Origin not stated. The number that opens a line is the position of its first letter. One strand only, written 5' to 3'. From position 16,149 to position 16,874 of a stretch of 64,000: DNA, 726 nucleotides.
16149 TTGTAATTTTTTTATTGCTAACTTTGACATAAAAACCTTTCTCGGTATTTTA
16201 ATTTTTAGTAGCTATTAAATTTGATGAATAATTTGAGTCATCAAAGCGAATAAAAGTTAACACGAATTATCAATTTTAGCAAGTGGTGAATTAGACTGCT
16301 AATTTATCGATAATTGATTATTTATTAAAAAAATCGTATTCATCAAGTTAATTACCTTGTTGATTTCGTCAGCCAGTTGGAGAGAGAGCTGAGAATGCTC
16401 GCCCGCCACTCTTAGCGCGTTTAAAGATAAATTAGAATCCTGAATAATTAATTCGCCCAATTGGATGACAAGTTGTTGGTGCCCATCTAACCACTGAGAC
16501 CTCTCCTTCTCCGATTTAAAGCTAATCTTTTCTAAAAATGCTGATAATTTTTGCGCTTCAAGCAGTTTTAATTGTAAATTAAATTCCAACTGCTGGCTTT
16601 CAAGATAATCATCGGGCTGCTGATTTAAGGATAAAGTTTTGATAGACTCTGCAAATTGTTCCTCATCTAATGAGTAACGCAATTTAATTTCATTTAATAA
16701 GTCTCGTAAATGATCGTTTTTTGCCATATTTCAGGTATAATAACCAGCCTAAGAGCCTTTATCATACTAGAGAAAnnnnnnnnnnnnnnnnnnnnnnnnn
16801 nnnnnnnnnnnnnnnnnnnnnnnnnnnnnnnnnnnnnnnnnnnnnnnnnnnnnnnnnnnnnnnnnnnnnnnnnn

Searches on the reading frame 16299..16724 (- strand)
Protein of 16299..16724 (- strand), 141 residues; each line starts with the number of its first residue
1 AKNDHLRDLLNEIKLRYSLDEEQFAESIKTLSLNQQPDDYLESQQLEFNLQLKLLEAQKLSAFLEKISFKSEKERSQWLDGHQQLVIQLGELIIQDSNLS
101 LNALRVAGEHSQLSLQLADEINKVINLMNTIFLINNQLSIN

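Call 3: search_protein_families(library=pfam, proteins=[window:16299-16724:-], max_evalue=0.01)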
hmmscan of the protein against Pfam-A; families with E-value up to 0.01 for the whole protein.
window:16299-16724:- (141 aa): 0 families

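Call 4: search_protein_families(library=ncbifam, proteins=[window:16299-16724:-], max_evalue=0.01)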
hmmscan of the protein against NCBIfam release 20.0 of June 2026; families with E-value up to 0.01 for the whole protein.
window:16299-16724:- (141 aa): 0 families
